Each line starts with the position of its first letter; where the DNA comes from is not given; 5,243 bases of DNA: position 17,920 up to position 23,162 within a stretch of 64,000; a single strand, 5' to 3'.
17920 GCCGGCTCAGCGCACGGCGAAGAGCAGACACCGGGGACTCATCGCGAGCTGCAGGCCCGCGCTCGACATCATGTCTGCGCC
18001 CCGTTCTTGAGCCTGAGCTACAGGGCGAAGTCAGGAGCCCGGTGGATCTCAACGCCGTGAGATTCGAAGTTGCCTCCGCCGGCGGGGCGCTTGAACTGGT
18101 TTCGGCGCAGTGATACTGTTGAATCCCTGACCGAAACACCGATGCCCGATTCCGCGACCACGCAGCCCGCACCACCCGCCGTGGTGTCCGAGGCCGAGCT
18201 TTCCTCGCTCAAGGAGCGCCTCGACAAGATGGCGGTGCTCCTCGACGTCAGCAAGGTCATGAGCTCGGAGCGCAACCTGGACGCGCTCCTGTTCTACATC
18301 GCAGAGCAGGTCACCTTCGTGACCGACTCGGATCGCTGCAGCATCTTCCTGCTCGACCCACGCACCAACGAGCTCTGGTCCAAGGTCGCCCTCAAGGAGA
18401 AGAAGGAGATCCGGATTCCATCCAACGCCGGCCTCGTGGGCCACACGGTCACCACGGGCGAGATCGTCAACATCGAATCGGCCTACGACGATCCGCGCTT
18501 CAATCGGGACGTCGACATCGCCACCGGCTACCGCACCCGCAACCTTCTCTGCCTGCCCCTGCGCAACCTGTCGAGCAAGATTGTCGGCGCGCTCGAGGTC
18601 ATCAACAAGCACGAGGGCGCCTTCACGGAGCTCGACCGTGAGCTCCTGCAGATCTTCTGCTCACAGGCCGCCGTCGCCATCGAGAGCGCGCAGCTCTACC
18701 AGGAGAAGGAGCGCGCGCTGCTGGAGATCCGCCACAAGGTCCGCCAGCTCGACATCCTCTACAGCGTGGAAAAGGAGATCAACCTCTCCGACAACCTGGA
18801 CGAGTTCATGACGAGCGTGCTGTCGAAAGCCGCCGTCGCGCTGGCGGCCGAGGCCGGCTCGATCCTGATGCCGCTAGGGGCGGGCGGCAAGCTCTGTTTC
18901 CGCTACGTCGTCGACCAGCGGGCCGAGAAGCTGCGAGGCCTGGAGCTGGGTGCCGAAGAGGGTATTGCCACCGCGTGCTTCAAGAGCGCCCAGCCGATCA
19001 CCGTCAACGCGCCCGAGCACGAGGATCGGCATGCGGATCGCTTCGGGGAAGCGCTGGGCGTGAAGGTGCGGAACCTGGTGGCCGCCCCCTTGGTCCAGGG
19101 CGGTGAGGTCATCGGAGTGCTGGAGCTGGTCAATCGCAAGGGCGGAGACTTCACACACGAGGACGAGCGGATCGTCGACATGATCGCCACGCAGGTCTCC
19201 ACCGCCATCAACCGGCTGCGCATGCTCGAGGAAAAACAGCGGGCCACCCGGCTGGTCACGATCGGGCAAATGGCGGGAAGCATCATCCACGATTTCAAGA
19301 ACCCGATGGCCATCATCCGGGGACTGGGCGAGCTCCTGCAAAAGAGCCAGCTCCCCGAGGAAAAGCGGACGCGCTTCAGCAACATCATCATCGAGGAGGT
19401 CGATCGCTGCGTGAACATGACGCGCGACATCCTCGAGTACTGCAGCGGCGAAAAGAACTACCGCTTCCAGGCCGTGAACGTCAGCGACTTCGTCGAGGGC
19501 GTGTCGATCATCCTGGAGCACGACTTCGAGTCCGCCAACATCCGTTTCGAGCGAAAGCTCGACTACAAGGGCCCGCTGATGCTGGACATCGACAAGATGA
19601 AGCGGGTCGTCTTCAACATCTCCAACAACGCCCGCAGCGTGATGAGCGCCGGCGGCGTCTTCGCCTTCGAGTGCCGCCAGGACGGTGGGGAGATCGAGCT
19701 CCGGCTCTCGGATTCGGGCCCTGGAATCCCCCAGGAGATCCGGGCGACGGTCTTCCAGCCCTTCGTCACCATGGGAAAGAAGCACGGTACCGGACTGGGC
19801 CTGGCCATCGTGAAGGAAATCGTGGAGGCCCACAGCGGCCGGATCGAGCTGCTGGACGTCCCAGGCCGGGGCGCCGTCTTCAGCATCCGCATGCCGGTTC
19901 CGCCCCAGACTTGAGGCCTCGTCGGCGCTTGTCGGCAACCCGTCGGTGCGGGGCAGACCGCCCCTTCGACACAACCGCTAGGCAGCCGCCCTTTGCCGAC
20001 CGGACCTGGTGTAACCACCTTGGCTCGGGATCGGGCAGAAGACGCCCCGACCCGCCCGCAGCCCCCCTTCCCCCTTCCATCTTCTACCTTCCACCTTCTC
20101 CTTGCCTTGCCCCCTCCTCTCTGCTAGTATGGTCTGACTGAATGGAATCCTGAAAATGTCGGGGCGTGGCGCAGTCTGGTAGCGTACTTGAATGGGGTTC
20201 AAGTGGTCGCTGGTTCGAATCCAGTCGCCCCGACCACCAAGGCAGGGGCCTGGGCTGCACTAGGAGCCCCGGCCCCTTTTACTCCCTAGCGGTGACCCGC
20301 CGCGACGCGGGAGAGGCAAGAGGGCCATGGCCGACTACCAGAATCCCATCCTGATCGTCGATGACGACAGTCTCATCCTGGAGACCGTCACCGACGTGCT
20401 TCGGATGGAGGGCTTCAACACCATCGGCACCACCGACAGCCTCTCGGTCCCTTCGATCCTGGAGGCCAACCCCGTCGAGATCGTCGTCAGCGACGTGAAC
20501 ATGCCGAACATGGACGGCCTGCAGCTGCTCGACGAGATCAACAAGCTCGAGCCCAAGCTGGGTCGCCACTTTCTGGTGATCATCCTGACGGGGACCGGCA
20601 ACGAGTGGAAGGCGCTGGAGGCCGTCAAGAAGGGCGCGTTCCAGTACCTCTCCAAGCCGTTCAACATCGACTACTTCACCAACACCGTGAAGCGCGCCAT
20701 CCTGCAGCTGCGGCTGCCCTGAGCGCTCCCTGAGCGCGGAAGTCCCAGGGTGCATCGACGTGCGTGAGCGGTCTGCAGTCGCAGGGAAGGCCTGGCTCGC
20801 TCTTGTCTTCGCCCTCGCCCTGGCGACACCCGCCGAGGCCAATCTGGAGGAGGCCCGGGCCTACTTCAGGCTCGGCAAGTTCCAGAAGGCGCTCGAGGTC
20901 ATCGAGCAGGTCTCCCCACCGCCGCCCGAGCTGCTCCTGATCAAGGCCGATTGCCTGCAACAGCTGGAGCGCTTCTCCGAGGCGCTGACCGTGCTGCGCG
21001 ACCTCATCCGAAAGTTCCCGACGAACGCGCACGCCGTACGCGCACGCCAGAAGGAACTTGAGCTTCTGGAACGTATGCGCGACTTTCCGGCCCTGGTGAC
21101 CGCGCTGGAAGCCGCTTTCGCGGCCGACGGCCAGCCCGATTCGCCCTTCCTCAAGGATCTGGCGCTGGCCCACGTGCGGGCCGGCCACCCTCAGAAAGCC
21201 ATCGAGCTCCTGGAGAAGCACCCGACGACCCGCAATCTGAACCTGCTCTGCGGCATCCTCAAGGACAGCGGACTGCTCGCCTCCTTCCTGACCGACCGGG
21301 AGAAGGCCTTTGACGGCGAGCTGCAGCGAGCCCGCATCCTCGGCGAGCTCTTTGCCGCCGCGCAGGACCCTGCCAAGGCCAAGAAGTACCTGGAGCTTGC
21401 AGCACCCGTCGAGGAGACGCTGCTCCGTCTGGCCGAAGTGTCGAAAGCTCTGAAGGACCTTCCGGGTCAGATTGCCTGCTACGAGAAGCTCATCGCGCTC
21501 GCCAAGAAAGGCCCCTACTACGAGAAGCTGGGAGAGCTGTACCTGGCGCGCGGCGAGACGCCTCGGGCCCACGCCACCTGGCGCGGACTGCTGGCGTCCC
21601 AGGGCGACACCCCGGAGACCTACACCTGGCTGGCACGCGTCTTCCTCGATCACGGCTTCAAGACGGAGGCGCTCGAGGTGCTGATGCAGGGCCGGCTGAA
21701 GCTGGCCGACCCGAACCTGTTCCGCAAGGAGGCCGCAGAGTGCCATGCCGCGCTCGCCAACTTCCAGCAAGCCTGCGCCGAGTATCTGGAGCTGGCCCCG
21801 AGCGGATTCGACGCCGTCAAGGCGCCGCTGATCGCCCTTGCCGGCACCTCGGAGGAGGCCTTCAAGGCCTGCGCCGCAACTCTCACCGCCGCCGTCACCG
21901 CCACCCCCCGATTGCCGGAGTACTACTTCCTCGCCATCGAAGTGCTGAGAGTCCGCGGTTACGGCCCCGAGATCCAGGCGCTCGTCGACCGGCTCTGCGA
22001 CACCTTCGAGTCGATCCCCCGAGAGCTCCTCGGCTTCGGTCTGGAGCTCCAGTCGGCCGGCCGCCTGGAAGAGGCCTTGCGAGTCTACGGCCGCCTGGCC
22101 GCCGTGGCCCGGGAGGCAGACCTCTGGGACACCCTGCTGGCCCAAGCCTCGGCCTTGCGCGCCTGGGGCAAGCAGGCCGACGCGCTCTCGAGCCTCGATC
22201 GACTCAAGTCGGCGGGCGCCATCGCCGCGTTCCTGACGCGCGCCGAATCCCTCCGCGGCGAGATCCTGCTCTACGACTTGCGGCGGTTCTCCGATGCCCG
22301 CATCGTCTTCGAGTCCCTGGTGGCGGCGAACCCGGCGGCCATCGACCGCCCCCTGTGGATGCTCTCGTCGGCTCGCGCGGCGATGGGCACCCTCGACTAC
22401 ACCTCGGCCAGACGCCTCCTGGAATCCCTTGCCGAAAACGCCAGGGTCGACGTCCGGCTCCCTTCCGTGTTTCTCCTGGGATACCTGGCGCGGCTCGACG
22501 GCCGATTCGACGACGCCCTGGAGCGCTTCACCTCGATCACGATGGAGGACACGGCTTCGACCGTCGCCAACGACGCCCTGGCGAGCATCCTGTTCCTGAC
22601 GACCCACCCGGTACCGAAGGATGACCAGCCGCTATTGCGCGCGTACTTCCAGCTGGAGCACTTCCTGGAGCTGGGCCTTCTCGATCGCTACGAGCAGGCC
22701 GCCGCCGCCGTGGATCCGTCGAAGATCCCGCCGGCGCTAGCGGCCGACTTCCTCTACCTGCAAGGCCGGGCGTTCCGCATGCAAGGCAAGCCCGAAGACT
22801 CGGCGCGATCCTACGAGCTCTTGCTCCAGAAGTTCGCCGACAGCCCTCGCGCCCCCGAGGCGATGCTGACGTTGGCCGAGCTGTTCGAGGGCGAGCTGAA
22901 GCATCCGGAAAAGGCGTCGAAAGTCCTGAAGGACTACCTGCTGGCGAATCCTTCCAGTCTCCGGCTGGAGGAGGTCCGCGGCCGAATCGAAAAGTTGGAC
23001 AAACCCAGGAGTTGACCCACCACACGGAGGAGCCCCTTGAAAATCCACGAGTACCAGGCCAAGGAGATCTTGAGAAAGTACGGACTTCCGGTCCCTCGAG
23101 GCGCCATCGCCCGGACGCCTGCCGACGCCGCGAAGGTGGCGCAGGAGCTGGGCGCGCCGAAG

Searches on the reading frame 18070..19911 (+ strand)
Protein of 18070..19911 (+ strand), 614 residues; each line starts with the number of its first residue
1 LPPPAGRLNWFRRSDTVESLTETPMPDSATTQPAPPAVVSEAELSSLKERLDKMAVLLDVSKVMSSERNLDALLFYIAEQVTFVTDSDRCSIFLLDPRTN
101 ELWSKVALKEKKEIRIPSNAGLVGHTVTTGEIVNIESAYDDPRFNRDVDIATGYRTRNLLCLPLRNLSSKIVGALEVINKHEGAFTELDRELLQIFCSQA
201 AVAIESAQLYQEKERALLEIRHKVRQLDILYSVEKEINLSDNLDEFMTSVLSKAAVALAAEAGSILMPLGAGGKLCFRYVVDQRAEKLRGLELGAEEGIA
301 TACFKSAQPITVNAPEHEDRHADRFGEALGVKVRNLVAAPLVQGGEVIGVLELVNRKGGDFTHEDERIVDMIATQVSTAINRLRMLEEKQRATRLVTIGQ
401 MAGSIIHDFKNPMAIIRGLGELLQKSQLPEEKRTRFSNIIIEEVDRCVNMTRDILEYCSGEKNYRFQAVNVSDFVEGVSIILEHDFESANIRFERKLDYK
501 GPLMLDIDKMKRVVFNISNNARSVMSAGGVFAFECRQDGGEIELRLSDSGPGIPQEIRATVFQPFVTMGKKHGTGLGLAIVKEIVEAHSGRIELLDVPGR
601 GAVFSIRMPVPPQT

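Call 79: search_protein_families(library=pfam, proteins=[window:18070-19911:+], max_evalue=0.001)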
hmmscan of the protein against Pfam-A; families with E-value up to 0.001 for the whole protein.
window:18070-19911:+ (614 aa): 6 families
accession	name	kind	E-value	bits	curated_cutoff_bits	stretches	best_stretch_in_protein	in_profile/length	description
PF01590.32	GAF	-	5.6e-39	134.2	22.4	2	69-204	1-133/133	GAF domain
PF13185.12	GAF_2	-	3e-34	118.6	28.6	2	241-380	2-135/136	GAF domain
PF02518.31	HATPase_c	-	6.5e-21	75.3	26.4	1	506-611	2-110/111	Histidine kinase-, DNA gyrase B-, and HSP90-like ATPase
PF13492.12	GAF_3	-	1e-19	71.7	27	2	72-205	4-128/129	GAF domain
PF00512.31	HisKA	-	4.9e-11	43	26.9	1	399-457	3-60/66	His Kinase A (phospho-acceptor) domain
PF11849.14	DUF3369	-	3.3e-05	24.6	27.2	0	181-212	136-167/168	Domain of unknown function (DUF3369)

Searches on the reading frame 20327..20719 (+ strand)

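Call 79: search_protein_families(library=pfam, proteins=[window:20327-20719:+], max_evalue=0.001)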
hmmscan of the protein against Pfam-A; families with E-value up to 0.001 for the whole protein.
window:20327-20719:+ (131 aa): 1 family
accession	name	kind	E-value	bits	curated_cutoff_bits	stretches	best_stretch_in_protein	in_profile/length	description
PF00072.30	Response_reg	-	2.6e-24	86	30.2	1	8-121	1-110/111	Response regulator receiver domain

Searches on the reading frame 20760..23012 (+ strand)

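Call 79: search_protein_families(library=pfam, proteins=[window:20760-23012:+], max_evalue=0.001)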
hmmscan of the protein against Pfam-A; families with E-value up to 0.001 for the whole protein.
window:20760-23012:+ (751 aa): 14 families
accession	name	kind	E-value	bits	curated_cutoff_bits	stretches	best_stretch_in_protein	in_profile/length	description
PF13428.12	TPR_14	-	7e-18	63.8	23.5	0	56-93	1-38/44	Tetratricopeptide repeat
PF14559.12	TPR_19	-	5.3e-16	59.1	25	1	37-95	3-66/68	Tetratricopeptide repeat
PF12895.13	ANAPC3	-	1.5e-15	57.6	27.2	1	22-81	20-81/82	Anaphase-promoting complex, cyclosome, subunit 3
PF13432.12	TPR_16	-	2.9e-15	56.8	32.7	1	29-90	1-65/65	Tetratricopeptide repeat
PF07719.23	TPR_2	-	3.7e-14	52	27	0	25-50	1-26/34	Tetratricopeptide repeat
PF13174.12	TPR_6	-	8.4e-14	51.6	26.3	0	665-695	3-33/33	Tetratricopeptide repeat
PF13424.12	TPR_12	-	2.6e-08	34.3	30.1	0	131-153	48-70/77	Tetratricopeptide repeat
PF25062.1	ARM_TT21_N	-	2.6e-06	27.8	40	0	43-92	154-204/222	Tetratricopeptide repeat protein 21 N-terminal ARM repeat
PF17004.11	SRP_TPR_like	-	7.1e-06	26.5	35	1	17-82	30-93/109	Putative TPR-like repeat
PF13176.12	TPR_7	-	7.9e-06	26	27.9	0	133-154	4-25/36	Tetratricopeptide repeat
PF20308.4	TPR-S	-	5.8e-05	24.1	27.6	0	112-173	5-66/102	Tetratricopeptide Repeats-Sensor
PF13181.12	TPR_8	-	5.8e-05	23.4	25.7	0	25-51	1-27/34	Tetratricopeptide repeat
PF12569.14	NatA_aux_su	-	0.00018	21.1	33.3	0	38-101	17-83/515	N-terminal acetyltransferase A, auxiliary subunit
PF13414.12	TPR_11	-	0.00037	20.5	26.8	0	258-299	1-42/42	TPR repeat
